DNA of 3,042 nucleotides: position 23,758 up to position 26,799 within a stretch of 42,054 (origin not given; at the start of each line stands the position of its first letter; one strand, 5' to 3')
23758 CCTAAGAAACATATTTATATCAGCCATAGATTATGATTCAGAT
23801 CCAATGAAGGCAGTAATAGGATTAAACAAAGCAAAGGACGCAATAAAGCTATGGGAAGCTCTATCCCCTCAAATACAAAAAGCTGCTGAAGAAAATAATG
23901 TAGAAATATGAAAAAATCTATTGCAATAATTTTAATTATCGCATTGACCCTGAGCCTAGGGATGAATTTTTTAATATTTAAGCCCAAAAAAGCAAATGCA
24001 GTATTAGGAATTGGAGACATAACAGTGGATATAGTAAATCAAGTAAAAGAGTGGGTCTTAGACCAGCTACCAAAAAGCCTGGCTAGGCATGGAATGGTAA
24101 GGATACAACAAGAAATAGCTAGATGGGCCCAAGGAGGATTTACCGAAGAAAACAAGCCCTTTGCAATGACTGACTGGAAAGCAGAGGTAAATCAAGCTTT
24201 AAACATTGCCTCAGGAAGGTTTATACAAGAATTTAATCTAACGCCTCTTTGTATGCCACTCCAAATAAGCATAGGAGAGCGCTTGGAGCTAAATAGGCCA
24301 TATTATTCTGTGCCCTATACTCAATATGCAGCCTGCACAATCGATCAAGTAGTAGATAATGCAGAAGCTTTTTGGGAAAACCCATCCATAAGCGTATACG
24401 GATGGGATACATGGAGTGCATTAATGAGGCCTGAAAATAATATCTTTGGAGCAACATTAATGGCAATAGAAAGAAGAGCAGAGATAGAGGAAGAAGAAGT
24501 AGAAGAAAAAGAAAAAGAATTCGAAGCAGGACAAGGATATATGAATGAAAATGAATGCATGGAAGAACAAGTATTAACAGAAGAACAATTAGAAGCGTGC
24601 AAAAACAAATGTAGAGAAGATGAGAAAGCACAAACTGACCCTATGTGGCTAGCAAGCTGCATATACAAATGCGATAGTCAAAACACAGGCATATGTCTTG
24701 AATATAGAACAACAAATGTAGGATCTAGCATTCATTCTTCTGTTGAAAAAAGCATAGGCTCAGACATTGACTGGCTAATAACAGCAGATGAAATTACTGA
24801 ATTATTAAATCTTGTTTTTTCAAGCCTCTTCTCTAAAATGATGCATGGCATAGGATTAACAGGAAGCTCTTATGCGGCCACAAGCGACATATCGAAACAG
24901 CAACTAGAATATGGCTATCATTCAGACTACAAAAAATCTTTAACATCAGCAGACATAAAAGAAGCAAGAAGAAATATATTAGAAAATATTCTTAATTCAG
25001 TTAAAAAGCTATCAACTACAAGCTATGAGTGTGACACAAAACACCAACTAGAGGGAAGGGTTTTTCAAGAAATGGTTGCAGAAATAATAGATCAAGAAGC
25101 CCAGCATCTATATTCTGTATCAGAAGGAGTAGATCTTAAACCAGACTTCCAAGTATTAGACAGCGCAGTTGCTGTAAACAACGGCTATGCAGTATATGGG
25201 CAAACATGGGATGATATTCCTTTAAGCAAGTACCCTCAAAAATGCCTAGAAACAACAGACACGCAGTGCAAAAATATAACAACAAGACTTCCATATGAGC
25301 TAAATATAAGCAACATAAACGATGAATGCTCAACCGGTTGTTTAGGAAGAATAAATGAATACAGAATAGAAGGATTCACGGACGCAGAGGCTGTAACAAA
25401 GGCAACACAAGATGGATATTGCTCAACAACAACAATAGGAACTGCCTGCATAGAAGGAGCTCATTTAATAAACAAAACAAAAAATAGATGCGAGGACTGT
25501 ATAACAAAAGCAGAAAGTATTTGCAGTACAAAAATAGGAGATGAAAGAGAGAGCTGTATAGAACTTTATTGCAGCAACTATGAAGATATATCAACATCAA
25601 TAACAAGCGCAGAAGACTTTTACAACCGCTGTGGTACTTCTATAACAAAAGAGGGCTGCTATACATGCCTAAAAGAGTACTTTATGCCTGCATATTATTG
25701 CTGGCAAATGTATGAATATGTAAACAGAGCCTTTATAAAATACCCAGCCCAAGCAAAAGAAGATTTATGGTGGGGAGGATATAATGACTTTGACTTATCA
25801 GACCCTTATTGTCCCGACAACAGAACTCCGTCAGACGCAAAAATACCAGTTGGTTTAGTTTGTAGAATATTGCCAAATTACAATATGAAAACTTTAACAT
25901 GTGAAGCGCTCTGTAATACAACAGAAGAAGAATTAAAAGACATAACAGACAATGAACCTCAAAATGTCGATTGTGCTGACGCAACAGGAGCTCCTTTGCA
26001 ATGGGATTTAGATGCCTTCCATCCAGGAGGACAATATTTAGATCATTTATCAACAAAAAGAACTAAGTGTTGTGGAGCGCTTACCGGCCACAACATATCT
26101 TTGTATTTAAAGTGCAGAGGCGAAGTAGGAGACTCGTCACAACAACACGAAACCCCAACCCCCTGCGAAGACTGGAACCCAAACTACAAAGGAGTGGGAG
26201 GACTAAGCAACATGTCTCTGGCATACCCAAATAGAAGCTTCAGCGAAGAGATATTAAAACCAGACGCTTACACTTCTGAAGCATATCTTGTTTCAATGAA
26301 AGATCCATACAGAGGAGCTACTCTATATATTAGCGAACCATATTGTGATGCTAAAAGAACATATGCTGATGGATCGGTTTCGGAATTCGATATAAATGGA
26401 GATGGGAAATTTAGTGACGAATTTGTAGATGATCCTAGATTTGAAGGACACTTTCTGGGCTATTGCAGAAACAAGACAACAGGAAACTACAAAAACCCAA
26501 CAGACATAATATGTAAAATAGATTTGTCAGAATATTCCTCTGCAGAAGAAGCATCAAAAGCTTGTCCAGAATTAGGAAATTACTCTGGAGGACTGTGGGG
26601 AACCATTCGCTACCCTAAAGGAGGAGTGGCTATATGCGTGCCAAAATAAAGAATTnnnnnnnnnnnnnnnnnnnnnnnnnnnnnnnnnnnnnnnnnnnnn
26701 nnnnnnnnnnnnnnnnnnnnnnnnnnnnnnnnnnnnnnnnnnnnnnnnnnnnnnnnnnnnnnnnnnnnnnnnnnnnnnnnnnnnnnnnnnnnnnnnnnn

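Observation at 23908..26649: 913-aa cysteine-rich orphan exoprotein as the largest component of the T4SS-like operon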

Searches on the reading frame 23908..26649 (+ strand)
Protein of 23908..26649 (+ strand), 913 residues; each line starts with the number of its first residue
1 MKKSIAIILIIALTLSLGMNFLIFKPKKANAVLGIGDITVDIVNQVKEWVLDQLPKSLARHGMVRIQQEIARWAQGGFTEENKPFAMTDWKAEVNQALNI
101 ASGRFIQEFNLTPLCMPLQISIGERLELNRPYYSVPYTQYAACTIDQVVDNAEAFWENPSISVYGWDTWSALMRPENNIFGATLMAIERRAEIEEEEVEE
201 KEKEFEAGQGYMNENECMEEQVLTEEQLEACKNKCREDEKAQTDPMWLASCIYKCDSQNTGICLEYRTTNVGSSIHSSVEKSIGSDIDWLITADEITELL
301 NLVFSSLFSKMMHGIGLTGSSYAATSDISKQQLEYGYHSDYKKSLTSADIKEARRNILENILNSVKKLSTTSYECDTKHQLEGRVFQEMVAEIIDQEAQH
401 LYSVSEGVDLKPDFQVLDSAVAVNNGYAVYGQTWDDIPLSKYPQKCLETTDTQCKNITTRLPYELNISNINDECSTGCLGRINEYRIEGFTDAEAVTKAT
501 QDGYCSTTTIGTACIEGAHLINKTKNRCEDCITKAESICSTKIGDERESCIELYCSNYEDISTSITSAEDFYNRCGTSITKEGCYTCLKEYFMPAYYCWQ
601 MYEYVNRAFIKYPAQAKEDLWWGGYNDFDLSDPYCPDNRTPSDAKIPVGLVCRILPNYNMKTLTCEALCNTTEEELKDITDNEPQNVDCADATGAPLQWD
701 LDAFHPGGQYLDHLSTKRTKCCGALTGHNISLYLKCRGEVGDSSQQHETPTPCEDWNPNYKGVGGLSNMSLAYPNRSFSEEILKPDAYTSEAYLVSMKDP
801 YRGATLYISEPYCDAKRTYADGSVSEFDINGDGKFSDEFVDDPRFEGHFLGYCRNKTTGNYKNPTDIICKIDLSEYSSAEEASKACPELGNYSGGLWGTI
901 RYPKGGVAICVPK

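Call 6: search_protein_families(library=pfam, proteins=[window:23908-26649:+], max_evalue=0.01)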
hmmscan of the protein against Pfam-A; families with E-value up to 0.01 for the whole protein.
window:23908-26649:+ (913 aa): 0 families

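Call 8: find_homologous_proteins(query=window:23908-26646:+)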
Query window:23908-26646:+ (913 aa): 32 proteins with E <= 0.001 among 8000 candidates.
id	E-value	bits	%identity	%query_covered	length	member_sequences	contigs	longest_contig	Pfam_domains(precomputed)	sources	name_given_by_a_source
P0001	0.0e+0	2152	100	100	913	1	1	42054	-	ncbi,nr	ncbi:MAG: hypothetical protein GF387_02825 [Candidatus Portnoybacteria bacterium]|nr:hypothetical pr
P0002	1.9e-292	991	49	100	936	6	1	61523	-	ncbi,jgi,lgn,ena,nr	ncbi:hypothetical protein KKA23_01990 [Patescibacteria group bacterium]|nr:hypothetical protein [Pat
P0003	6.8e-272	923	53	88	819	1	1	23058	-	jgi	-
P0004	1.9e-260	885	52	82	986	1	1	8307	-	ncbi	ncbi:MAG: hypothetical protein ACOZAL_02910 [Patescibacteria group bacterium]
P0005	7.9e-255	866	49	82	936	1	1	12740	-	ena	-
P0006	1.3e-254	866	49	79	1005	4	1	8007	-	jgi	jgi:hypothetical protein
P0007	1.5e-249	849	50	81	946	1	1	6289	-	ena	-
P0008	1.4e-245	836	49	82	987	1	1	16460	-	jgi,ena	-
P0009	1.3e-242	826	45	91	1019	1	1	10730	-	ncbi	-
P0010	1.8e-241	822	50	79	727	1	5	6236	-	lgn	-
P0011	3.9e-241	821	49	82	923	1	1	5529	-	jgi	-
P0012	2.3e-240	818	51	79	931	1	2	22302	-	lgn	-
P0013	4.3e-240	817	49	82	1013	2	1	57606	-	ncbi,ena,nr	ncbi:MAG TPA: hypothetical protein VMW82_01065 [Candidatus Paceibacterota bacterium]|nr:hypothetical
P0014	1.0e-238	813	48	79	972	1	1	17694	-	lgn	-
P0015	2.3e-238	812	48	83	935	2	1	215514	-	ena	-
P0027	3.2e-153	530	38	83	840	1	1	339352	-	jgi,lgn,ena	-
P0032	5.4e-83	298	35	46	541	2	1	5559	PF13948.12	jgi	jgi:cysteine-rich repeat protein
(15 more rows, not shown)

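Call 9: search_protein_families(library=ncbifam, proteins=[window:23908-26649:+], max_evalue=0.01)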
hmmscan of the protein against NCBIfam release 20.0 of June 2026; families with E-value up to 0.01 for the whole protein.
window:23908-26649:+ (913 aa): 0 families

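Call 14: find_homologous_proteins(query=A1, max_evalue=0.001)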
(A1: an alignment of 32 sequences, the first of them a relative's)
Query A1 (32 sequences) (913 aa, profile of the alignment): 34 proteins with E <= 0.001 among 8000 candidates.
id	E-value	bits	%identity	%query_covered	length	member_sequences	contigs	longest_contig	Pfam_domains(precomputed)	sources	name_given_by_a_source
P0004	0.0e+0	1472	52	82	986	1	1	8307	-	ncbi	ncbi:MAG: hypothetical protein ACOZAL_02910 [Patescibacteria group bacterium]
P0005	0.0e+0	1388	49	82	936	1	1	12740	-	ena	-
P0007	0.0e+0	1382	50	81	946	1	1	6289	-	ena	-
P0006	0.0e+0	1376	49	79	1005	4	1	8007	-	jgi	jgi:hypothetical protein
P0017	0.0e+0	1360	49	82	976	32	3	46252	-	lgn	-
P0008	0.0e+0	1349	49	82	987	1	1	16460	-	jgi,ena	-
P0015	0.0e+0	1348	48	83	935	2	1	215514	-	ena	-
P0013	0.0e+0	1341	49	82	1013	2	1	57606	-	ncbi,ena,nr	ncbi:MAG TPA: hypothetical protein VMW82_01065 [Candidatus Paceibacterota bacterium]|nr:hypothetical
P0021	0.0e+0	1339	47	81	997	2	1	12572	-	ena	-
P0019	0.0e+0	1332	47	82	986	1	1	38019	-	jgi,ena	-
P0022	0.0e+0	1326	47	82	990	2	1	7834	-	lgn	-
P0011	0.0e+0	1317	49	82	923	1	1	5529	-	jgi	-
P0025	0.0e+0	1311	45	79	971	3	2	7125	-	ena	-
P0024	0.0e+0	1311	44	81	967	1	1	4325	-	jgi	jgi:hypothetical protein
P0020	0.0e+0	1282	47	82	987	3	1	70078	-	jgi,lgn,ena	-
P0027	9.8e-287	972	38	83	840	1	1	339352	-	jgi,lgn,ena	-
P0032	2.1e-160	554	35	46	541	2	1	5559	PF13948.12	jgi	jgi:cysteine-rich repeat protein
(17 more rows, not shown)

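Call 23: find_encoding_contigs(protein=P0027, flank=10000, max_places=2)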
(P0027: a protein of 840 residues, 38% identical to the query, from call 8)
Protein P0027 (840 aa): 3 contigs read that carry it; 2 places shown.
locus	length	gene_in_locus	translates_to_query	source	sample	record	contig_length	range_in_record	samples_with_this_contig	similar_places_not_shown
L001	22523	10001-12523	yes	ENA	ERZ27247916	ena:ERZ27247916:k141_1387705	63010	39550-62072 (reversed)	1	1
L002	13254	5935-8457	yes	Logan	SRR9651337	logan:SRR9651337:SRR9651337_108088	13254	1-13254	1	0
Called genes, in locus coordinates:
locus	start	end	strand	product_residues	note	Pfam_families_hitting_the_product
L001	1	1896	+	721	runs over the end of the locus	PF01138:RNase_PH, PF03726:PNPase, PF01138:RNase_PH, PF00013:KH_1, PF00575:S1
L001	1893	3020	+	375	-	-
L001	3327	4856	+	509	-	PF05362:Lon_C (weak), PF00004:AAA (faint), PF13541:ChlI, PF00158:Sigma54_activat (faint), PF01078:Mg_chelatase, PF07728:AAA_5 (weak), PF00493:MCM, PF13335:Mg_chelatase_C, +2 more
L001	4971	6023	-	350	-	PF01476:LysM, PF23473:LysM3_LYK4_5 (weak), PF01476:LysM, PF05257:CHAP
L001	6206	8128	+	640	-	PF00580:UvrD-helicase, PF13086:AAA_11, PF13245:AAA_19, PF13604:AAA_30 (faint), PF01443:Viral_helicase1 (faint), PF13361:UvrD_C, PF13538:UvrD_C_2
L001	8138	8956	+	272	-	PF01135:PCMT (weak), PF00398:RrnaAD, PF13847:Methyltransf_31 (weak), PF13649:Methyltransf_25 (weak)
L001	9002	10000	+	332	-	PF18884:TSP3_bac (faint)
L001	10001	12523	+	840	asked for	-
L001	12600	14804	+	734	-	-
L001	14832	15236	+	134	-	-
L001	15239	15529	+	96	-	PF01541:GIY-YIG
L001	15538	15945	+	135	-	PF12666:PrgI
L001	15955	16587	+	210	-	PF26593:TraC-like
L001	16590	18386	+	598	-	PF12846:AAA_10, PF19044:P-loop_TraG, PF01935:DUF87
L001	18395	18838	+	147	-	-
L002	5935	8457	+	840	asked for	-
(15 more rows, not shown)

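Call 24: find_encoding_contigs(protein=P0015, flank=10000, max_places=2)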
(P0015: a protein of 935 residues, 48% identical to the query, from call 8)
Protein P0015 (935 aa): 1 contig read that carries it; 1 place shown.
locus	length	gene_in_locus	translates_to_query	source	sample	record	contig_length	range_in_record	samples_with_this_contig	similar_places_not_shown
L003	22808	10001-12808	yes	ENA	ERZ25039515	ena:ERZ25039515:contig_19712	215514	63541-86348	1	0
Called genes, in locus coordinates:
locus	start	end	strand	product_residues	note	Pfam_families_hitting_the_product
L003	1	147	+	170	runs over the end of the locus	PF01936:NYN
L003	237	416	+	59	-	PF01138:RNase_PH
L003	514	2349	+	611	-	PF03725:RNase_PH_C (faint), PF03726:PNPase, PF01138:RNase_PH, PF00013:KH_1, PF00575:S1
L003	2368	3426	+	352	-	-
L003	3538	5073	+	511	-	PF05362:Lon_C (weak), PF13541:ChlI, PF00158:Sigma54_activat (faint), PF01078:Mg_chelatase, PF05496:RuvB_N (faint), PF07728:AAA_5 (weak), PF00493:MCM, PF13335:Mg_chelatase_C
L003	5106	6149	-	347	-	PF23473:LysM3_LYK4_5 (faint), PF01476:LysM, PF05257:CHAP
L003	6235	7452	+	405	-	PF00580:UvrD-helicase, PF13245:AAA_19, PF13604:AAA_30 (faint), PF01443:Viral_helicase1 (faint), PF13361:UvrD_C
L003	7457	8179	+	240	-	PF13361:UvrD_C, PF13538:UvrD_C_2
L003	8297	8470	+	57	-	PF00398:RrnaAD, PF02390:Methyltransf_4 (weak)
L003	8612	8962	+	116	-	PF00398:RrnaAD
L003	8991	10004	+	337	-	PF18884:TSP3_bac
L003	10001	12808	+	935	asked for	-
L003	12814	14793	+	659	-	-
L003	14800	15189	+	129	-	PF12666:PrgI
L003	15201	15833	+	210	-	PF26593:TraC-like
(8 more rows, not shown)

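Call 25: search_protein_representatives(alignment_id=A1)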
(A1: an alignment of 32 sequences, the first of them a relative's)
Query: 32 sequences, 932 profile positions. Proteins with E-value up to 0.001 (for the whole library): 3598; up to 1e-10: 2382; up to 1e-30: 116. The best 150 are listed.
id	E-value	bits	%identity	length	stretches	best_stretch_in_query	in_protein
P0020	0.0e+00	1282.0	-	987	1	1-915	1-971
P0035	0.0e+00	1230.5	-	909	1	1-931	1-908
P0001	0.0e+00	1171.6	-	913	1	1-908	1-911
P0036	0.0e+00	1124.1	-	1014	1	1-931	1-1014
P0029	0.0e+00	1104.8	-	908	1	1-932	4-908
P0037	1.8e-271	920.0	-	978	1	2-931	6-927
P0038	2.3e-234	797.3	-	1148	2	2-843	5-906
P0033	2.8e-234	797.0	-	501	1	1-503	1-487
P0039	4.5e-232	789.6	-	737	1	9-752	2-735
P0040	2.4e-222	757.5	-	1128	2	2-845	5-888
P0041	4.1e-222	756.7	-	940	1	2-931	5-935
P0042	2.6e-221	754.0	-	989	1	1-930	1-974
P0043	9.4e-219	745.6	-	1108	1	2-777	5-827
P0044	5.0e-213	726.6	-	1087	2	2-517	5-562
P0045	5.1e-212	723.3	-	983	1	2-848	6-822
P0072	1.6e-42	162.4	-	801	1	9-315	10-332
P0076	8.4e-38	146.7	-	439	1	2-312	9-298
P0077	6.2e-37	143.8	-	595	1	2-328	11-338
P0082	4.6e-36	141.0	-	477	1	3-321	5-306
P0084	7.2e-36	140.3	-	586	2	34-219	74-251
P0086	1.8e-35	139.0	-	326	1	2-312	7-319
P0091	9.6e-35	136.6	-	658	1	1-340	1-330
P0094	2.2e-34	135.4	-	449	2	1-212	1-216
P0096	4.5e-34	134.4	-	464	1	41-396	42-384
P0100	1.9e-33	132.3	-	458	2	49-219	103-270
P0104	3.6e-33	131.4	-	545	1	2-377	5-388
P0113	1.3e-32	129.5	-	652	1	2-392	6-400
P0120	5.4e-32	127.5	-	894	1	16-320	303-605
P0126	1.1e-31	126.5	-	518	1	2-311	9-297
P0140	6.8e-31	123.9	-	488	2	9-221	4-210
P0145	1.0e-30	123.3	-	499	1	12-312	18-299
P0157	4.2e-30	121.2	-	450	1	8-320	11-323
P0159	6.7e-30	120.6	-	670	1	2-328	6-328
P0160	8.0e-30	120.3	-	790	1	12-324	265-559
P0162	8.5e-30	120.2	-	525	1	1-404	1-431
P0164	9.6e-30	120.0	-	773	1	8-340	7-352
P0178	3.0e-29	118.4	-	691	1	41-314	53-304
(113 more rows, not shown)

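Call 32: search_solved_structures(query=A1, max_evalue=10)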
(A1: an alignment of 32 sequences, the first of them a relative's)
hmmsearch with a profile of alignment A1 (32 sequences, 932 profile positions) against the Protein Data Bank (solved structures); distinct sequences matched with E-value up to 10: 0.

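Call 33: predict_structure(alignment_id=A1)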
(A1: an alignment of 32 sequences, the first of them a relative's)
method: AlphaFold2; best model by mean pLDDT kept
length: 913 residues; sequences in the alignment: 32
mean_pLDDT: 64.6   pTM: 0.52
mean pLDDT of the five models: 64.6, 63.5, 62.4, 60.7, 60.2
residues with pLDDT >= 90: 158; 70-90: 269; 50-70: 152; < 50: 334
segments of 3 or more residues with pLDDT < 50: 1-3, 24-94, 117-141, 174-186, 204-221, 260-322, 743-800, 814-820, 822-826, 836-864, 879-883, 887-894, 898-907, 909-913
pLDDT, mean of each block of 10 residues (from residue 1): 60 66 42 30 42 43 44 38 41 49 55 52 35 40 56 55 50 47 48 59 45 39 64 77 74 66 35 38 38 39 41 40 63 82 82 89 85 73 85 91 90 93 93 95 90 92 89 87 89 92 91 91 90 83 82 88 89 92 94 96 93 78 72 65 79 85 82 82 84 82 79 88 92 88 38 35 30 29 36 47 53 47 49 47 34 43 52 55 49 46 44 40
secondary structure, 60 per line:
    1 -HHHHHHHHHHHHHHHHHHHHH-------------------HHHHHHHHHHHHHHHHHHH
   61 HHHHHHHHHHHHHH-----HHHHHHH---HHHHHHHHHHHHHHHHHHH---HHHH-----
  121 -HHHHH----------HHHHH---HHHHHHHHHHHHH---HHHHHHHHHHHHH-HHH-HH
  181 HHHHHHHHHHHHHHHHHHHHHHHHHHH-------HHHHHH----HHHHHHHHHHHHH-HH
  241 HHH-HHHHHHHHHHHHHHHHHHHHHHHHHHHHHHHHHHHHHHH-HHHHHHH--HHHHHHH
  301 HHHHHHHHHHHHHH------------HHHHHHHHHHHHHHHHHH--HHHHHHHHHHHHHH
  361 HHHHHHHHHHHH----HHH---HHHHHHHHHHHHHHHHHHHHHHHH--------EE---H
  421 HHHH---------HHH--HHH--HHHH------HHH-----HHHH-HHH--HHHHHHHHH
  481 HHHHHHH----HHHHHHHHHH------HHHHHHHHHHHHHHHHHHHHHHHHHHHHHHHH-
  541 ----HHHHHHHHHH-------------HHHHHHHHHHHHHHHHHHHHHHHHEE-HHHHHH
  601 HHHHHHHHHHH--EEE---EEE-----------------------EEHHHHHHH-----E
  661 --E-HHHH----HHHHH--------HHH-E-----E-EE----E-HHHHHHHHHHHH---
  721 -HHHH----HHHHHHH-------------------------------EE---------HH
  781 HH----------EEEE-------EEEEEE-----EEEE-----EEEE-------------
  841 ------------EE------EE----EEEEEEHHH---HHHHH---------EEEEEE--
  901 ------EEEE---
elements in order (helices of 4 or more, strands of 3 or more residues): H2-22 H42-74 H80-86 H90-108 H112-115 H122-126 H137-141 H145-157 H161-173 H179-207 H215-220 H225-237 H239-243 H245-283 H285-291 H294-314 H327-344 H347-372 H383-406 H420-424 H444-447 H462-465 H472-487 H492-501 H508-539 H545-554 H568-591 H595-611 E614-616 E620-622 H648-654 H665-668 H673-677 H706-717 H722-725 H730-736 H779-782 E793-796 E804-809 E815-818 E824-827 E867-872 H879-883 E893-898 E907-910

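Call 37: find_encoding_contigs(protein=P0159, flank=10000, max_places=1)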
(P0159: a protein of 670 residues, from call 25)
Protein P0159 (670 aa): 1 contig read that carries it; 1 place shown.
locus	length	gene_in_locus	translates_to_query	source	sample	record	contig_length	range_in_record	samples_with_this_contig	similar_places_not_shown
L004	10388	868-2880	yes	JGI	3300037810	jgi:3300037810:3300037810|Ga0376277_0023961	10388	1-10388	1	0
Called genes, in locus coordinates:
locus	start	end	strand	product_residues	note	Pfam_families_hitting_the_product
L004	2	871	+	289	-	PF18884:TSP3_bac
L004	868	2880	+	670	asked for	PF13287:Fn3_assoc (weak), PF13290:CHB_HEX_C_1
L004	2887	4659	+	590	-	-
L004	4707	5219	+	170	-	PF01936:NYN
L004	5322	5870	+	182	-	-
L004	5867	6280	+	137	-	PF12666:PrgI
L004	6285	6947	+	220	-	PF26593:TraC-like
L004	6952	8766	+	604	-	PF19044:P-loop_TraG, PF01935:DUF87 (weak), PF12846:AAA_10 (faint), PF19044:P-loop_TraG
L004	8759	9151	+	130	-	-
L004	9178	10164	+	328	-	-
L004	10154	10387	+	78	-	?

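Call 41: fold_search(model_id=the predicted structure, library=pdb)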
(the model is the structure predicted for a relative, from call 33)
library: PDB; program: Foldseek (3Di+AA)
matches with E <= 10: 75; with E <= 0.001: 0
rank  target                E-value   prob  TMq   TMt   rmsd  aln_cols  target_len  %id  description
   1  7p1i_A                1.4e+00  0.04  0.08  0.12  25.2       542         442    9  Cryo EM structure of bison NHA2 in detergent and N-terminal extension helix (released 2022-01-26)
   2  7p1j_A                1.6e+00  0.04  0.07  0.11  25.3       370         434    9  Cryo EM structure of bison NHA2 in detergent structure (released 2022-01-26)
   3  8g0c_d                1.9e+00  0.03  0.05  0.10  51.1       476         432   10  Cryo-EM structure of TBAJ-876-bound Mycobacterium smegmatis ATP synthase rotational state 1 (backbone model) (released 2023-02-15)
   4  9e23_f                2.0e+00  0.06  0.08  0.06  35.6       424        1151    9  Cryo-EM structure of Pre-Chi dynein tail (released 2025-07-09)
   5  5x87_C                2.0e+00  0.05  0.08  0.19  24.4       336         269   10  Crystal structure of a bacterial Bestrophin homolog from Klebsiella pneumoniae with a mutation L177T (released 2017-11-01)
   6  6ivk_C                2.1e+00  0.05  0.08  0.18  24.2       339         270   12  Crystal structure of a membrane protein G175A (released 2019-11-06)
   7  6ivl_B                2.4e+00  0.05  0.09  0.20  24.8       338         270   10  Crystal structure of a membrane protein L259A (released 2019-11-06)
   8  5k3h_F                2.4e+00  0.04  0.07  0.09  20.4       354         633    9  Crystals structure of Acyl-CoA oxidase-1 in Caenorhabditis elegans, Apo form-II (released 2016-08-24)
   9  9n1e                  2.7e+00  0.02  0.06  0.10  24.0       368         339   10  Crystal structure of N-oxygenase HrmI with the diferric cofactor partially loaded (released 2025-08-20)
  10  6o3e_B                2.8e+00  0.03  0.08  0.10  25.9       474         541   10  mouse aE-catenin 82-883 (released 2019-11-13)
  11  9nh9                  3.4e+00  0.02  0.06  0.11  22.4       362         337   12  Crystal Structure of N-oxygenase HrmI with the diferric cofactor and the N(6)-hydroxy-L-lysine product bound (released 2025-08-20)
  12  6ivl_E                3.5e+00  0.04  0.09  0.21  23.6       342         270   10  Crystal structure of a membrane protein L259A (released 2019-11-06)
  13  4ltz                  3.5e+00  0.03  0.08  0.15  17.7       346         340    8  F95M Epi-isozizaene synthase: Complex with Mg, inorganic pyrophosphate and benzyl triethyl ammonium cation (released 2013-12-18)
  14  5k3h_C                3.7e+00  0.04  0.07  0.09  16.2       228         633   12  Crystals structure of Acyl-CoA oxidase-1 in Caenorhabditis elegans, Apo form-II (released 2016-08-24)
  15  5k3i_C                3.7e+00  0.03  0.08  0.10  20.6       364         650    9  Crystal structure of Acyl-CoA oxidase-1 in Caenorhabditis elegans complexed with FAD and ATP (released 2016-08-24)
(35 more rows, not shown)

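Call 44: find_related_loci(query=A1, collection=genome_contigs, flank=10000)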
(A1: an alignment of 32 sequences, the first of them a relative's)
Query A1 (913 aa) in genome_contigs; peptide patterns used: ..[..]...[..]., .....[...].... (x = any residue, [..] = any of these).
45 stretches matched a pattern; 6 encode a relative of the query (tblastn E <= 1e-3); 6 distinct loci.
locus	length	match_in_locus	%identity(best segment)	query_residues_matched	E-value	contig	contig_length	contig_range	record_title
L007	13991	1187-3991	49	1-913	0e+0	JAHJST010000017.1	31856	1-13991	MAG: Patescibacteria group bacterium isolate OS_PC_MetaG.mb.27 OS_PC_MetaG.mb.27_k141_550639, whole genome shotgun seque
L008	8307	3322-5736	52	1-745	0e+0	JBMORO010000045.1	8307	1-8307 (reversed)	MAG: Patescibacteria group bacterium isolate Betzabe_MAG182 MAG182_45, whole genome shotgun sequence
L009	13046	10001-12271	48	5-750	0e+0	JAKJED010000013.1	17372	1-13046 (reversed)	MAG: Patescibacteria group bacterium isolate UR.bin240 UR_contig_8428, whole genome shotgun sequence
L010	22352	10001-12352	49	1-748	0e+0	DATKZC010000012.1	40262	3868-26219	MAG TPA_asm: Candidatus Paceibacterota bacterium isolate SMAG_U14235 k141_4434786, whole genome shotgun sequence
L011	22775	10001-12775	31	1-911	4e-114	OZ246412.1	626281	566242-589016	MAG: uncultured Candidatus Saccharibacteria bacterium isolate binchicken_co115_121 genome assembly, chromosome: 1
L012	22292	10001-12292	33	1-758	4e-117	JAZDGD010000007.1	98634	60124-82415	MAG: Patescibacteria group bacterium isolate MEGAHIT-group-0.234 k141_375874, whole genome shotgun sequence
